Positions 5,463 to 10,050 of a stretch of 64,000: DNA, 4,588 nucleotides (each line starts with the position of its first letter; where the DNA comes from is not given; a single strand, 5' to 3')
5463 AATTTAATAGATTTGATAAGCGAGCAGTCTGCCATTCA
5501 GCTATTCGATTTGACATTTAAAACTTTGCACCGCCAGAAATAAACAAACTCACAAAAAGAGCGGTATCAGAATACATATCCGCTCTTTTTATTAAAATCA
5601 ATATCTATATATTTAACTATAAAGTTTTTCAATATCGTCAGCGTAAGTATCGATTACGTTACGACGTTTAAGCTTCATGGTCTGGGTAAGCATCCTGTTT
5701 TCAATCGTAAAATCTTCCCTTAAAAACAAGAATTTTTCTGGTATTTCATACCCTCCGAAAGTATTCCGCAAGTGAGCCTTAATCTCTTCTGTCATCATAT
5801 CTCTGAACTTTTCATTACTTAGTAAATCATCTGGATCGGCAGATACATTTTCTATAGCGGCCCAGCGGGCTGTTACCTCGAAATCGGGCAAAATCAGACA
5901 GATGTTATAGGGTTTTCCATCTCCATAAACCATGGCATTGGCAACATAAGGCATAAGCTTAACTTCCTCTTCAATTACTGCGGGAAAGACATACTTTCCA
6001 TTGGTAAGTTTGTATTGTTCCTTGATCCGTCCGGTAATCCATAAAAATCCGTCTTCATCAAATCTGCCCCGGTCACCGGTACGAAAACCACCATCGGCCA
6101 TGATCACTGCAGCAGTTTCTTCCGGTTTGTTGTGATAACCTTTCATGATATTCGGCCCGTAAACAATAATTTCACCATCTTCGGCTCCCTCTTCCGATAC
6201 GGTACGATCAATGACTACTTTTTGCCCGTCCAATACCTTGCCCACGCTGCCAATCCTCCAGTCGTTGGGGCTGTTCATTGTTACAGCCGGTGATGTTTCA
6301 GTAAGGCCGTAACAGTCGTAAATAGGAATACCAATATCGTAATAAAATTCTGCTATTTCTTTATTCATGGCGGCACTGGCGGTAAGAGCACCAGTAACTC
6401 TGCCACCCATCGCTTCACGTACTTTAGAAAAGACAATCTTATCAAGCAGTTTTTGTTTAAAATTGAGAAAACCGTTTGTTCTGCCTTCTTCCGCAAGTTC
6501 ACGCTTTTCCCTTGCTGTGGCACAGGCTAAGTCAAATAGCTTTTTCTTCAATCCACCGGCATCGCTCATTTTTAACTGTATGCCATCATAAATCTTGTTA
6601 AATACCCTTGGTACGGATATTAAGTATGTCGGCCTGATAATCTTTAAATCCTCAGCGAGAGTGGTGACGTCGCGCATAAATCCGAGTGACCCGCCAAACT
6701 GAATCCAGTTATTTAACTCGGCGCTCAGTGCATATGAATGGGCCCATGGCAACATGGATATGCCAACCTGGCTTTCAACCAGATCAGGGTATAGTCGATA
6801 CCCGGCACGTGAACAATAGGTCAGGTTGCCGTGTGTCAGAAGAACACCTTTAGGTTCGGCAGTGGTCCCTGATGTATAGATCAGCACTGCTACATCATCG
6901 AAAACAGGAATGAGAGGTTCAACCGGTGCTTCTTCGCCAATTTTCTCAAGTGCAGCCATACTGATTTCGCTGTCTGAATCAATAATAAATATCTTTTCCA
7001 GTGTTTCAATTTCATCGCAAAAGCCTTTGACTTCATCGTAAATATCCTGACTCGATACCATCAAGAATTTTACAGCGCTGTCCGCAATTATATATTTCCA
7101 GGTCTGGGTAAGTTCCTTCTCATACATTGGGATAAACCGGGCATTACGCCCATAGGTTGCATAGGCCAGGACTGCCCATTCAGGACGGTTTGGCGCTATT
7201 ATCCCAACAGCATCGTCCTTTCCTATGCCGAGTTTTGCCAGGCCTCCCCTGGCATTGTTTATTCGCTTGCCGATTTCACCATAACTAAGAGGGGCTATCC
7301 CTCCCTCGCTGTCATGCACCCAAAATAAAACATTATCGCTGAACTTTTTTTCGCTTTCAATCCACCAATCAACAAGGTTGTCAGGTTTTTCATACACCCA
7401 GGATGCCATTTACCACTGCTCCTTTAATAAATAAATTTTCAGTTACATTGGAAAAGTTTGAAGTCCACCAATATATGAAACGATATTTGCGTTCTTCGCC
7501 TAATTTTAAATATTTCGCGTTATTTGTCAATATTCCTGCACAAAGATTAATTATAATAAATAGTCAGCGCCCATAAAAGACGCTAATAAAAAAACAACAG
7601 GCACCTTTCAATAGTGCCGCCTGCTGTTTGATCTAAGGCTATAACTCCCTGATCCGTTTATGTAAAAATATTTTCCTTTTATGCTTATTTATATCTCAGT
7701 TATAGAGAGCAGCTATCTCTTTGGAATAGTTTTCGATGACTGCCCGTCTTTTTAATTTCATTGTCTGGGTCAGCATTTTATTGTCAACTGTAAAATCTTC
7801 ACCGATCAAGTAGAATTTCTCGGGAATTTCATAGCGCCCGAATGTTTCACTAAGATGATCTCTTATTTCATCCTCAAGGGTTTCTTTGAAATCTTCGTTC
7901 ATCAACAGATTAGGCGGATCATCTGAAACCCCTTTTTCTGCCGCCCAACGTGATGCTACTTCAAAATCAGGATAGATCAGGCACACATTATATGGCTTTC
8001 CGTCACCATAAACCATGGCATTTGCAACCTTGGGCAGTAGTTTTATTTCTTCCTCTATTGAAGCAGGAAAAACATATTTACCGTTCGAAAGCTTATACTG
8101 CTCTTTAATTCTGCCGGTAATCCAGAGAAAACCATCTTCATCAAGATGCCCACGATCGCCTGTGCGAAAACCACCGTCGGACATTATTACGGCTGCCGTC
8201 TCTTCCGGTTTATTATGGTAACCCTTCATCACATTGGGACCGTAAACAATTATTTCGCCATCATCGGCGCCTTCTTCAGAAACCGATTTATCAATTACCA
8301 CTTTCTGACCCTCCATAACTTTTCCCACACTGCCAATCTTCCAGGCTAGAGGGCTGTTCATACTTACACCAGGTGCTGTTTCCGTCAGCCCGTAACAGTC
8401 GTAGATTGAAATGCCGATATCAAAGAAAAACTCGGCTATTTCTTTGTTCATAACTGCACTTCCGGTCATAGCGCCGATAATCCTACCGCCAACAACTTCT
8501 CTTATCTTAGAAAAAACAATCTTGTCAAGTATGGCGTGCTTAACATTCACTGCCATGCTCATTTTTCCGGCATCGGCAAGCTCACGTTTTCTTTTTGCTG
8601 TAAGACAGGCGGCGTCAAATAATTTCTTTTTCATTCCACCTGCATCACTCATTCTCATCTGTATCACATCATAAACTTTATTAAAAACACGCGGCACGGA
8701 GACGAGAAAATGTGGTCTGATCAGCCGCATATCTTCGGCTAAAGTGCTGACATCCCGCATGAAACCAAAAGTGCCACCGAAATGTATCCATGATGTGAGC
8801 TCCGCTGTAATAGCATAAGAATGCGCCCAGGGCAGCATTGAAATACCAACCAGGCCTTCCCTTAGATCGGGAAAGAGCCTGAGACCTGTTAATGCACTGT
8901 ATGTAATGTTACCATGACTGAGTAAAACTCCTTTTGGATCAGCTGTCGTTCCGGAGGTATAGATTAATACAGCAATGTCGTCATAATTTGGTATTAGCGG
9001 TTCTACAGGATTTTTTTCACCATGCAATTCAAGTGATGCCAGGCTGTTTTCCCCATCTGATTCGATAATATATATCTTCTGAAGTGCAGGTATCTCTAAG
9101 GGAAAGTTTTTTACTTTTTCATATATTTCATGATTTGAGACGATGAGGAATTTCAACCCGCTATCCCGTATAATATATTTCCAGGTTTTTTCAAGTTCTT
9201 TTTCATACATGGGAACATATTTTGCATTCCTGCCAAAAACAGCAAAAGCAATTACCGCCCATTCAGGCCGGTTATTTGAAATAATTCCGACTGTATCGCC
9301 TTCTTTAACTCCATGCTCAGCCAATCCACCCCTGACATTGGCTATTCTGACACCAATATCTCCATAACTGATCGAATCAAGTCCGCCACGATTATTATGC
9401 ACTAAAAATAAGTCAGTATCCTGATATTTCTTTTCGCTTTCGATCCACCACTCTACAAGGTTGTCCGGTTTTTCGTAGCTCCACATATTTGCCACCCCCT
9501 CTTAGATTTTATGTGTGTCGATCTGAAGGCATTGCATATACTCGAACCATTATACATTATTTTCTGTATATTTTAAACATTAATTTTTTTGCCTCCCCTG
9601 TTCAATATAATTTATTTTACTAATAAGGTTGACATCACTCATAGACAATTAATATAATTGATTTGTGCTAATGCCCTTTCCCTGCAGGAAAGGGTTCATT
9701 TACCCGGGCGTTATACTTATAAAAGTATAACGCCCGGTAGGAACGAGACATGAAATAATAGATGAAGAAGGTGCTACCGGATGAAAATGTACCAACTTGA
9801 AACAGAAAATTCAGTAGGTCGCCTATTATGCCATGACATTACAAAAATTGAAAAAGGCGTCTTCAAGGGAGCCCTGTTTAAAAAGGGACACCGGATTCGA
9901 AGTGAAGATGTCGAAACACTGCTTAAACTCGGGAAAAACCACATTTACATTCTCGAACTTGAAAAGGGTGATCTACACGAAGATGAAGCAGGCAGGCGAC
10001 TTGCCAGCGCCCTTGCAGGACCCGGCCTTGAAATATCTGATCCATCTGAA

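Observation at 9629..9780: The leader of the mod operon contains a GC hairpin plus a perfect 35 bp ModE-operator-like palindrome, with no modE gene nearby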

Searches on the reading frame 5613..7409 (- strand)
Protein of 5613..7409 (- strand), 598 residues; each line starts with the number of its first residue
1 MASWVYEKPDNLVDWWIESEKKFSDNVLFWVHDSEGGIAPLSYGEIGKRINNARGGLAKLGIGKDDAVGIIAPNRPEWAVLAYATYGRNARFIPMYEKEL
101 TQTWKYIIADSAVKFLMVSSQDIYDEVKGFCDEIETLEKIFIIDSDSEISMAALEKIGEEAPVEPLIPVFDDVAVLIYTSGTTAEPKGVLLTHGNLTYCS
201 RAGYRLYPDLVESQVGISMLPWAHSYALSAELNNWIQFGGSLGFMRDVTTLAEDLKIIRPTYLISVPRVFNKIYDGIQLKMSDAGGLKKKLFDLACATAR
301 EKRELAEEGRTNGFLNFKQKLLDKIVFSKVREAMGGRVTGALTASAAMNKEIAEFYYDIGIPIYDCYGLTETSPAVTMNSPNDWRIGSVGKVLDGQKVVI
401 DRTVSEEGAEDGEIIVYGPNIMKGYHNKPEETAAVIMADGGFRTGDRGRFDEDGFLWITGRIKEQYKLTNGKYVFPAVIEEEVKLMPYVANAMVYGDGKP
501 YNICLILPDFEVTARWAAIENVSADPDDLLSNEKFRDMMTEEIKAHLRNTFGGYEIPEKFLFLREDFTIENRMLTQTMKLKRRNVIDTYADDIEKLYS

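Call 5: search_protein_families(library=pfam, proteins=[window:5613-7409:-])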
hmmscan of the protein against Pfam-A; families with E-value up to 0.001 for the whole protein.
window:5613-7409:- (598 aa): 2 families
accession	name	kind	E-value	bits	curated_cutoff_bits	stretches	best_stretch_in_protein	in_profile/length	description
PF00501.34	AMP-binding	-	5.5e-65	220.1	29.9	1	38-426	19-384/384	AMP-binding enzyme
PF23562.2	AMP-binding_C_3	-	3.5e-07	31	20.8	1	467-598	5-121/124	AMP-binding enzyme C-terminal domain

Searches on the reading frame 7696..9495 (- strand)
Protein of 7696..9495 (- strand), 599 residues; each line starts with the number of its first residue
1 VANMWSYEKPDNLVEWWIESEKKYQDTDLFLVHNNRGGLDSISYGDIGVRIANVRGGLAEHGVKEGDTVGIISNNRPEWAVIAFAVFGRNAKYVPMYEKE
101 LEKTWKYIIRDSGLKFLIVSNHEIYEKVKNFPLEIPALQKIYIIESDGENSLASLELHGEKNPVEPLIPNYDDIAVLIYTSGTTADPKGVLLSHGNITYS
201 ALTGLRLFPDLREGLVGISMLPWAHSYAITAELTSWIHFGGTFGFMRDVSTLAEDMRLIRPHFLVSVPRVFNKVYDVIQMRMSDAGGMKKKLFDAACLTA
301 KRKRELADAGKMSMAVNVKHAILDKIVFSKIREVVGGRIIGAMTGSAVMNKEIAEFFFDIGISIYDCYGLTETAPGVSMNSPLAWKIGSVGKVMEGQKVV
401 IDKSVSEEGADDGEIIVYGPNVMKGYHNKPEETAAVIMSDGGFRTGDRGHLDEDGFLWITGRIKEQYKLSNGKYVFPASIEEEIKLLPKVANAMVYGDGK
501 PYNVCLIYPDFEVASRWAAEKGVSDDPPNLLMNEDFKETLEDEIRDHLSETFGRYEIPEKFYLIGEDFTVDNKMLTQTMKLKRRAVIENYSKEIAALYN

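Call 5: search_protein_families(library=pfam, proteins=[window:7696-9495:-])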
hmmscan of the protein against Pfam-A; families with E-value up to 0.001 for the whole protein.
window:7696-9495:- (599 aa): 2 families
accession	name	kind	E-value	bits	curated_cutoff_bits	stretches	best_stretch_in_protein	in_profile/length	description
PF00501.34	AMP-binding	-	9.8e-65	219.3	29.9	1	37-427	17-384/384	AMP-binding enzyme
PF23562.2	AMP-binding_C_3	-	1.5e-07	32.3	20.8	1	467-599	4-121/124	AMP-binding enzyme C-terminal domain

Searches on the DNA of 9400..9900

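Call 3: search_rna_families(source=window, start=9400, end=9900, threshold=evalue, max_evalue=10, show_alignments=3)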
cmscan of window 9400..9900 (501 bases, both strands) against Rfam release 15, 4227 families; matches with E-value up to 10: 4.
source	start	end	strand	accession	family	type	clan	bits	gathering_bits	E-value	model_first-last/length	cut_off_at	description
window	9703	9738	-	RF04209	MIR7533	Gene; miRNA;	-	14.9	230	1.8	1-249/249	no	MIR7533 microRNA precursor family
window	9703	9738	+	RF04209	MIR7533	Gene; miRNA;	-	14.6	230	2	1-249/249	no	MIR7533 microRNA precursor family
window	9705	9736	-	RF04195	MIR6217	Gene; miRNA;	-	13.4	110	1.8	1-228/228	no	MIR6217 microRNA precursor family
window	9827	9895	-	RF01844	SmY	Gene; snRNA; splicing;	-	11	39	9.3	1-80/80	no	SmY spliceosomal RNA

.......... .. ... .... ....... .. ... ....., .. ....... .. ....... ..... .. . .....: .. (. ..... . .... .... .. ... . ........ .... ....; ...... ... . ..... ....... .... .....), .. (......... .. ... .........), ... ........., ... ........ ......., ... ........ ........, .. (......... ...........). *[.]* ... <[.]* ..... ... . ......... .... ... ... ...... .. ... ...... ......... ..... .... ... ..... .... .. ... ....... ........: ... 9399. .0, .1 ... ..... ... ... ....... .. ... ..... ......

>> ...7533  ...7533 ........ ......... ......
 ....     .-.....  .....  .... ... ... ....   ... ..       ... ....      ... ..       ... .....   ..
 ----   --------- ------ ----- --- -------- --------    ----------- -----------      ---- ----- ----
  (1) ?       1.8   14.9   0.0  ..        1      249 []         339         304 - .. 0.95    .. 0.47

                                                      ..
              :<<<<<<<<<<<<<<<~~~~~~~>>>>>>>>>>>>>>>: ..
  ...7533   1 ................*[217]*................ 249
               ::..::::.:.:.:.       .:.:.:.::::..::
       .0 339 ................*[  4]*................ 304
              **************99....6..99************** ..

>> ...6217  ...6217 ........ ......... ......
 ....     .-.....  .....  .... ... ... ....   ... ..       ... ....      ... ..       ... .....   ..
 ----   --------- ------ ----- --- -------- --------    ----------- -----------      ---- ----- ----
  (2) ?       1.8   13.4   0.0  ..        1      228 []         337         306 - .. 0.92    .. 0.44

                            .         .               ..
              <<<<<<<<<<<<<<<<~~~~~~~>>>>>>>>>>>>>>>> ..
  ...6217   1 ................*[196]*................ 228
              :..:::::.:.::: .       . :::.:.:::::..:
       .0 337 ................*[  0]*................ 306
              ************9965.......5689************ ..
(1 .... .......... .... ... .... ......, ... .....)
